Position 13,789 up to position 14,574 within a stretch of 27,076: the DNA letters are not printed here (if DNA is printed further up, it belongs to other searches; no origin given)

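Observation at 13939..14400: AspRS carries a C-terminal YbaK/ProXp editing domain while the nearby ProRS has none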

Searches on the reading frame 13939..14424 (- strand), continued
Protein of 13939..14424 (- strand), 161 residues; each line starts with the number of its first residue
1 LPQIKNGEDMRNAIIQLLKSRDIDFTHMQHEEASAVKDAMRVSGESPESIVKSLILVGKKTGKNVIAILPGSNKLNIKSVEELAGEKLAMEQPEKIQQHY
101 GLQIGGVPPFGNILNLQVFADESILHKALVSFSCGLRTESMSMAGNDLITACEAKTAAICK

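Call 91: find_homologous_proteins(query=P0211, max_evalue=1e-50)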
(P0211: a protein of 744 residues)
Query P0211 (744 aa): 8000 proteins with E <= 1e-50 among 8000 candidates; the best 120 are listed.
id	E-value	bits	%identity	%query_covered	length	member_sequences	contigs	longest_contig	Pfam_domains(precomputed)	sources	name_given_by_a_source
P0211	0.0e+0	1695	100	100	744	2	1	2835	PF01409.26,PF01336.32,PF02938.20,PF04073.21,PF00152.26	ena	-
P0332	0.0e+0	1511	87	100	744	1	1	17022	PF01409.26,PF01336.32,PF02938.20,PF04073.21,PF00152.26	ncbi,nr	ncbi:aspartate--tRNA ligase [Candidatus Woesearchaeota archaeon]|nr:aspartate--tRNA ligase [Candidat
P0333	0.0e+0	1505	87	100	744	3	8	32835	PF01336.32,PF02938.20,PF04073.21,PF00152.26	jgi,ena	-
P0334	0.0e+0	1496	85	100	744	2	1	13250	PF01336.32,PF02938.20,PF04073.21,PF00152.26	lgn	-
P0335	0.0e+0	1483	86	100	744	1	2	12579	PF01336.32,PF02938.20,PF04073.21,PF00152.26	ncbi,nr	ncbi:aspartate--tRNA ligase [Candidatus Woesearchaeota archaeon]|nr:aspartate--tRNA ligase [Candidat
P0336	0.0e+0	1479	86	100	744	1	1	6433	PF01336.32,PF02938.20,PF04073.21,PF00152.26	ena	-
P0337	0.0e+0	1475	85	100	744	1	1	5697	PF01336.32,PF02938.20,PF04073.21,PF00152.26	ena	-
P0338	0.0e+0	1465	85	100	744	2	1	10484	PF01336.32,PF02938.20,PF04073.21,PF00152.26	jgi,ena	-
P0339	0.0e+0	1463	83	100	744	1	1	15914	PF01336.32,PF02938.20,PF04073.21,PF00152.26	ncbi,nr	ncbi:aspartate--tRNA ligase [Candidatus Woesearchaeota archaeon]|nr:aspartate--tRNA ligase [Candidat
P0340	0.0e+0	1463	85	100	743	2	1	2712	PF01336.32,PF02938.20,PF04073.21,PF00152.26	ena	-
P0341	0.0e+0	1460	84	100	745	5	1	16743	PF01336.32,PF02938.20,PF04073.21,PF00152.26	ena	-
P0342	0.0e+0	1456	85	100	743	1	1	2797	PF01336.32,PF02938.20,PF04073.21,PF00152.26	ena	-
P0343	0.0e+0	1454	84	100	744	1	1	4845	PF01336.32,PF02938.20,PF04073.21,PF00152.26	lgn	-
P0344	0.0e+0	1451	84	100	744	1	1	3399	PF01336.32,PF02938.20,PF04073.21,PF00152.26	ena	-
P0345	0.0e+0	1448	84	100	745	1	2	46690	PF01336.32,PF02938.20,PF04073.21,PF00152.26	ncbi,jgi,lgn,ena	-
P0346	0.0e+0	1446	83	100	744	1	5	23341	PF01336.32,PF02938.20,PF04073.21,PF00152.26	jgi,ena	-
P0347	0.0e+0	1443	84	100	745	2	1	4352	PF01336.32,PF02938.20,PF04073.21,PF00152.26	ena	-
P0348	0.0e+0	1442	82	100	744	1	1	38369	PF01336.32,PF02938.20,PF04073.21,PF00152.26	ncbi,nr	ncbi:aspartate--tRNA ligase [Candidatus Woesearchaeota archaeon]|nr:aspartate--tRNA ligase [Candidat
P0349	0.0e+0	1442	83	100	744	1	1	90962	PF01336.32,PF02938.20,PF04073.21,PF00152.26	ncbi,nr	ncbi:aspartate--tRNA ligase [Candidatus Woesearchaeota archaeon]|nr:aspartate--tRNA ligase [Candidat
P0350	0.0e+0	1440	83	100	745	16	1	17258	PF01336.32,PF02938.20,PF04073.21,PF00152.26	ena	-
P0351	0.0e+0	1438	83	100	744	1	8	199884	PF01409.26,PF01336.32,PF02938.20,PF04073.21,PF00152.26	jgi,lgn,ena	jgi:aspartyl-tRNA synthetase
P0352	0.0e+0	1436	83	100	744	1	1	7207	PF01336.32,PF02938.20,PF04073.21,PF00152.26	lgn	-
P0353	0.0e+0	1436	84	100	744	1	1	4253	PF01336.32,PF02938.20,PF04073.21,PF00152.26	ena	-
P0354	0.0e+0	1436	83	100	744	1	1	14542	PF01336.32,PF02938.20,PF04073.21,PF00152.26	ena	-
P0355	0.0e+0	1433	83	100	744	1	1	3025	PF01336.32,PF02938.20,PF04073.21,PF00152.26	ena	-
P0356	0.0e+0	1431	83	100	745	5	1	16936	PF01336.32,PF02938.20,PF04073.21,PF00152.26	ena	-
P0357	0.0e+0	1430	82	100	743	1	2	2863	PF01336.32,PF02938.20,PF04073.21,PF00152.26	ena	-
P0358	0.0e+0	1429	82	100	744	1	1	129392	PF01409.26,PF01336.32,PF02938.20,PF04073.21,PF00152.26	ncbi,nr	ncbi:aspartate--tRNA ligase [Candidatus Woesearchaeota archaeon]|nr:aspartate--tRNA ligase [Candidat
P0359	0.0e+0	1427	83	100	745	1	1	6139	PF01336.32,PF02938.20,PF04073.21,PF00152.26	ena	-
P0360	0.0e+0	1423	81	100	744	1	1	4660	PF01336.32,PF02938.20,PF04073.21,PF00152.26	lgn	-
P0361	0.0e+0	1419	82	100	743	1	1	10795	PF01336.32,PF02938.20,PF04073.21,PF00152.26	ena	-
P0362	0.0e+0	1419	82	100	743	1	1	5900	PF01336.32,PF02938.20,PF04073.21,PF00152.26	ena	-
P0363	0.0e+0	1419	82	100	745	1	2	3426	PF01336.32,PF02938.20,PF04073.21,PF00152.26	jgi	-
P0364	0.0e+0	1418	81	100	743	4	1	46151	PF01336.32,PF02938.20,PF04073.21,PF00152.26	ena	-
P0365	0.0e+0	1417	82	100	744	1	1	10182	PF01336.32,PF02938.20,PF04073.21,PF00152.26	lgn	-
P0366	0.0e+0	1416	82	100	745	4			PF01336.32,PF02938.20,PF04073.21,PF00152.26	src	-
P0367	0.0e+0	1415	81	100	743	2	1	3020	PF01336.32,PF02938.20,PF04073.21,PF00152.26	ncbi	-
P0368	0.0e+0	1415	81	100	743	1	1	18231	PF01336.32,PF02938.20,PF04073.21,PF00152.26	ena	-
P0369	0.0e+0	1415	81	100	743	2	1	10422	PF01336.32,PF02938.20,PF04073.21,PF00152.26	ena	-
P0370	0.0e+0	1415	81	100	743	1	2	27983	PF01336.32,PF02938.20,PF04073.21,PF00152.26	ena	-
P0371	0.0e+0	1413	81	100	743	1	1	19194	PF01336.32,PF02938.20,PF04073.21,PF00152.26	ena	-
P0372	0.0e+0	1404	81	100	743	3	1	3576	PF01336.32,PF02938.20,PF04073.21,PF00152.26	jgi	-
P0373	0.0e+0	1399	80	100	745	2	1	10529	PF01336.32,PF02938.20,PF04073.21,PF00152.26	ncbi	-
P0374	0.0e+0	1395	81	100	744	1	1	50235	PF01336.32,PF02938.20,PF04073.21,PF00152.26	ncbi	-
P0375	0.0e+0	1394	79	100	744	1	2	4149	PF01336.32,PF02938.20,PF04073.21,PF00152.26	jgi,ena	-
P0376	0.0e+0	1394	81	100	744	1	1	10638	PF01336.32,PF02938.20,PF04073.21,PF00152.26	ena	-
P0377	0.0e+0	1391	81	100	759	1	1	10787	PF01336.32,PF02938.20,PF04073.21,PF00152.26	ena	-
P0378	0.0e+0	1389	81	100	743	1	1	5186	PF01336.32,PF02938.20,PF04073.21,PF00152.26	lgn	-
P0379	0.0e+0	1388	79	100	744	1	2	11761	PF01336.32,PF02938.20,PF04073.21,PF00152.26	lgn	-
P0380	0.0e+0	1386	80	100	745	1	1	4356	PF01336.32,PF02938.20,PF04073.21,PF00152.26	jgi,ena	-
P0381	0.0e+0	1380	79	100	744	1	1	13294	PF01336.32,PF02938.20,PF04073.21,PF00152.26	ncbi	-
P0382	0.0e+0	1378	79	100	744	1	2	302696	PF01336.32,PF02938.20,PF04073.21,PF00152.26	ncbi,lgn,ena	-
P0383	0.0e+0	1375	79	100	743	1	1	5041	PF01336.32,PF02938.20,PF04073.21,PF00152.26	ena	-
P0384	0.0e+0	1368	78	100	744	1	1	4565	PF01336.32,PF02938.20,PF04073.21,PF00152.26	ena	-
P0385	0.0e+0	1365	80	100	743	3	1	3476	PF01336.32,PF02938.20,PF04073.21,PF00152.26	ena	-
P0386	0.0e+0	1364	80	100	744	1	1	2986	PF01336.32,PF02938.20,PF04073.21,PF00152.26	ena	-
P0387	0.0e+0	1360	78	100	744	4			PF01336.32,PF02938.20,PF04073.21,PF00152.26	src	-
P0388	0.0e+0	1351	79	100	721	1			PF01336.32,PF02938.20,PF04073.21,PF00152.26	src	-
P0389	0.0e+0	1350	78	100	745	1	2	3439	PF01336.32,PF02938.20,PF04073.21,PF00152.26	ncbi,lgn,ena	-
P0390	0.0e+0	1319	77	100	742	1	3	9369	PF01336.32,PF02938.20,PF04073.21,PF00152.26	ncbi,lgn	-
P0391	0.0e+0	1310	74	100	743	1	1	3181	PF01336.32,PF02938.20,PF04073.21,PF00152.26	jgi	jgi:aspartyl-tRNA synthetase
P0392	0.0e+0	1281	81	91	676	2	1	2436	PF01336.32,PF02938.20,PF04073.21,PF00152.26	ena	-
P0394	0.0e+0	1162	81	82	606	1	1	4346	PF02938.20,PF04073.21,PF00152.26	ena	-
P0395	0.0e+0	1125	67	100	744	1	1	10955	PF01336.32,PF02938.20,PF04073.21,PF00152.26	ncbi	-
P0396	0.0e+0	1121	66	100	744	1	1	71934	PF01336.32,PF02938.20,PF04073.21,PF00152.26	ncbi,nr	ncbi:aspartate--tRNA ligase [Candidatus Woesearchaeota archaeon]|nr:aspartate--tRNA ligase [Candidat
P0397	0.0e+0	1121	67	100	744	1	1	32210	PF01336.32,PF02938.20,PF04073.21,PF00152.26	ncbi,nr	ncbi:aspartate--tRNA ligase [Candidatus Woesearchaeota archaeon]|nr:aspartate--tRNA ligase [Candidat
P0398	0.0e+0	1116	66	100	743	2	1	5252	PF01336.32,PF02938.20,PF04073.21,PF00152.26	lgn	-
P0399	0.0e+0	1114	66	100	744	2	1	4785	PF01336.32,PF02938.20,PF04073.21,PF00152.26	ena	-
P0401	0.0e+0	1108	66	100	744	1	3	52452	PF01336.32,PF02938.20,PF04073.21,PF00152.26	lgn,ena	-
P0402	0.0e+0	1105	65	100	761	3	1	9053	PF01336.32,PF02938.20,PF04073.21,PF00152.26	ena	-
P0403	0.0e+0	1104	66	100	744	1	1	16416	PF01336.32,PF02938.20,PF04073.21,PF00152.26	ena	-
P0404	0.0e+0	1102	65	100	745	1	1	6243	PF01336.32,PF02938.20,PF04073.21,PF00152.26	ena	-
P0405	0.0e+0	1101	66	100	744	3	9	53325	PF01336.32,PF02938.20,PF04073.21,PF00152.26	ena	-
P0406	0.0e+0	1099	65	100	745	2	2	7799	PF01336.32,PF02938.20,PF04073.21,PF00152.26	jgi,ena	-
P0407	0.0e+0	1093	64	100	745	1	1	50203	PF01336.32,PF02938.20,PF04073.21,PF00152.26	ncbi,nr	ncbi:aspartate--tRNA ligase [Candidatus Woesearchaeota archaeon]|nr:aspartate--tRNA ligase [Candidat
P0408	0.0e+0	1092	78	81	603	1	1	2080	PF02938.20,PF04073.21,PF00152.26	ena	-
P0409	0.0e+0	1092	66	100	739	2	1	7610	PF01336.32,PF02938.20,PF04073.21,PF00152.26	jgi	-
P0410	0.0e+0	1092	65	100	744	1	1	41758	PF01336.32,PF02938.20,PF04073.21,PF00152.26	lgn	-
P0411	0.0e+0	1091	65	100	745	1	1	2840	PF01336.32,PF02938.20,PF04073.21,PF00152.26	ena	-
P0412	0.0e+0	1090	65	100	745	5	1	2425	PF01336.32,PF02938.20,PF04073.21,PF00152.26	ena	-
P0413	0.0e+0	1088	64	100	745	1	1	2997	PF01336.32,PF02938.20,PF04073.21,PF00152.26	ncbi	-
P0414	0.0e+0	1086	64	100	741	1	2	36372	PF01336.32,PF02938.20,PF04073.21,PF00152.26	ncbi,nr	ncbi:aspartate--tRNA ligase [Candidatus Woesearchaeota archaeon]|nr:aspartate--tRNA ligase [Candidat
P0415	0.0e+0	1082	64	100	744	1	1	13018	PF01336.32,PF02938.20,PF04073.21,PF00152.26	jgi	-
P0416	0.0e+0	1076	64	100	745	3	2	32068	PF01336.32,PF02938.20,PF04073.21,PF00152.26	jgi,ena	-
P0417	0.0e+0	1068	63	100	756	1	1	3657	PF01336.32,PF02938.20,PF04073.21,PF00152.26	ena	-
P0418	0.0e+0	1040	61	100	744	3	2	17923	PF01336.32,PF02938.20,PF04073.21,PF00152.26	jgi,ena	-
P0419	0.0e+0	1031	61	100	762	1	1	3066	PF01409.26,PF01336.32,PF02938.20,PF04073.21,PF00152.26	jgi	jgi:aspartyl-tRNA synthetase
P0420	0.0e+0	1025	60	100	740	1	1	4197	PF01336.32,PF02938.20,PF04073.21,PF00152.26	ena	-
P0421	0.0e+0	1011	60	100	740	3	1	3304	PF01336.32,PF02938.20,PF04073.21,PF00152.26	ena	-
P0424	5.1e-290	982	59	100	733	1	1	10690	PF01336.32,PF02938.20,PF04073.21,PF00152.26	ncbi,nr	ncbi:aspartate--tRNA ligase [Candidatus Woesearchaeota archaeon]|nr:aspartate--tRNA ligase [Candidat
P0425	3.4e-288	976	58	100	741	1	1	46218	PF01336.32,PF02938.20,PF04073.21,PF00152.26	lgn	-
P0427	3.6e-286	969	58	100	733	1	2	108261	PF01336.32,PF02938.20,PF04073.21,PF00152.26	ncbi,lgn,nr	ncbi:aspartate--tRNA ligase [Candidatus Woesearchaeota archaeon]|nr:aspartate--tRNA ligase [Candidat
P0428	4.7e-284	962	58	100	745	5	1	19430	PF01336.32,PF02938.20,PF04073.21,PF00152.26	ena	-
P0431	1.1e-280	951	57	100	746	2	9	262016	PF01336.32,PF02938.20,PF04073.21,PF00152.26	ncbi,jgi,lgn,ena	jgi:aspartyl-tRNA synthetase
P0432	6.1e-280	949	56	100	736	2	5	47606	PF01336.32,PF02938.20,PF04073.21,PF00152.26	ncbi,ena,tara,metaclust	tara:strand:- start:401 stop:2611 length:2211 start_codon:yes stop_codon:yes gene_type:complete|meta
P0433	4.3e-279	946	57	98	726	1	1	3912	PF01336.32,PF02938.20,PF04073.21,PF00152.26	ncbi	-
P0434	1.4e-278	944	58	100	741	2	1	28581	PF01336.32,PF02938.20,PF04073.21,PF00152.26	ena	-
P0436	1.4e-276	938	56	100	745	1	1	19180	PF01336.32,PF02938.20,PF04073.21,PF00152.26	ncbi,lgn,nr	ncbi:aspartate--tRNA ligase [Candidatus Woesearchaeota archaeon]|nr:aspartate--tRNA ligase [Candidat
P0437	2.1e-276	937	57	100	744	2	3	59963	PF01336.32,PF02938.20,PF04073.21,PF00152.26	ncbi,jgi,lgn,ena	jgi:aspartyl-tRNA synthetase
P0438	1.1e-275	935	57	100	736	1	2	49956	PF01336.32,PF02938.20,PF04073.21,PF00152.26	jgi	-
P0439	6.7e-275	932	56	100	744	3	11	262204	PF01336.32,PF02938.20,PF04073.21,PF00152.26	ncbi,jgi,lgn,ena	-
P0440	1.0e-274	932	58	99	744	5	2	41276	PF01336.32,PF02938.20,PF04073.21,PF00152.26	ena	-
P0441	3.1e-274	930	56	100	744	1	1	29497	PF01336.32,PF02938.20,PF04073.21,PF00152.26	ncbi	ncbi:aspartate--tRNA ligase [Nanoarchaeota archaeon]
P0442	4.3e-270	916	87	61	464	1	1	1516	PF02938.20,PF04073.21,PF00152.26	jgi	jgi:prolyl-tRNA editing enzyme YbaK/EbsC (Cys-tRNA(Pro) deacylase)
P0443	1.2e-268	911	54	100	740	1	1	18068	PF01336.32,PF02938.20,PF04073.21,PF00152.26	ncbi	-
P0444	2.1e-267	907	54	100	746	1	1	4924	PF01336.32,PF02938.20,PF04073.21,PF00152.26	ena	-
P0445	6.2e-266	902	55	100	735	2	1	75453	PF01336.32,PF02938.20,PF04073.21,PF00152.26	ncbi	-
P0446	5.9e-263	893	54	100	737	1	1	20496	PF01336.32,PF02938.20,PF04073.21,PF00152.26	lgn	-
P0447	7.4e-263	892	78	66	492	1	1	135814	PF02938.20,PF04073.21,PF00152.26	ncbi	ncbi:MAG: amino acid--tRNA ligase-related protein, partial [Nanoarchaeota archaeon]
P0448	9.0e-263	892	54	100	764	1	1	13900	PF01336.32,PF02938.20,PF04073.21,PF00152.26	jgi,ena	-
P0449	4.3e-262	890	55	100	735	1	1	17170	PF01336.32,PF02938.20,PF04073.21,PF00152.26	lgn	-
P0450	2.2e-251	854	51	100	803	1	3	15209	PF01336.32,PF02938.20,PF04073.21,PF00152.26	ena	-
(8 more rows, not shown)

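Call 92: find_encoding_contigs(protein=P0349, flank=10000, max_places=1)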
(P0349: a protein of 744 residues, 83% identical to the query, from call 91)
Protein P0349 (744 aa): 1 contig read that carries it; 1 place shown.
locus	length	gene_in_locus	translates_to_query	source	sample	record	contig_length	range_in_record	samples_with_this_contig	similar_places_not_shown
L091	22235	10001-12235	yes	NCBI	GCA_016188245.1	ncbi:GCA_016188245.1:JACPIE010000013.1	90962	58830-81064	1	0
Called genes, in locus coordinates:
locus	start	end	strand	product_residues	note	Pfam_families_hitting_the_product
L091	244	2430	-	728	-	-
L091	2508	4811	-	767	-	PF00437:T2SSE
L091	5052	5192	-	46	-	-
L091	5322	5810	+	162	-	-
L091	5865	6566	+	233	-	-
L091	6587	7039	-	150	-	-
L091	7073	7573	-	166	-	-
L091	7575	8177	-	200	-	-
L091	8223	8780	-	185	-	-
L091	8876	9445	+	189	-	PF01997:Translin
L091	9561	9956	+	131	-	-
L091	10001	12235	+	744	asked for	PF01336:tRNA_anti-codon, PF00152:tRNA-synt_2, PF02938:GAD, PF04073:tRNA_edit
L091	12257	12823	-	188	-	PF04011:LemA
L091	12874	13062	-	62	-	PF13453:Zn_ribbon_TFIIB (weak)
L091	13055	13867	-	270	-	-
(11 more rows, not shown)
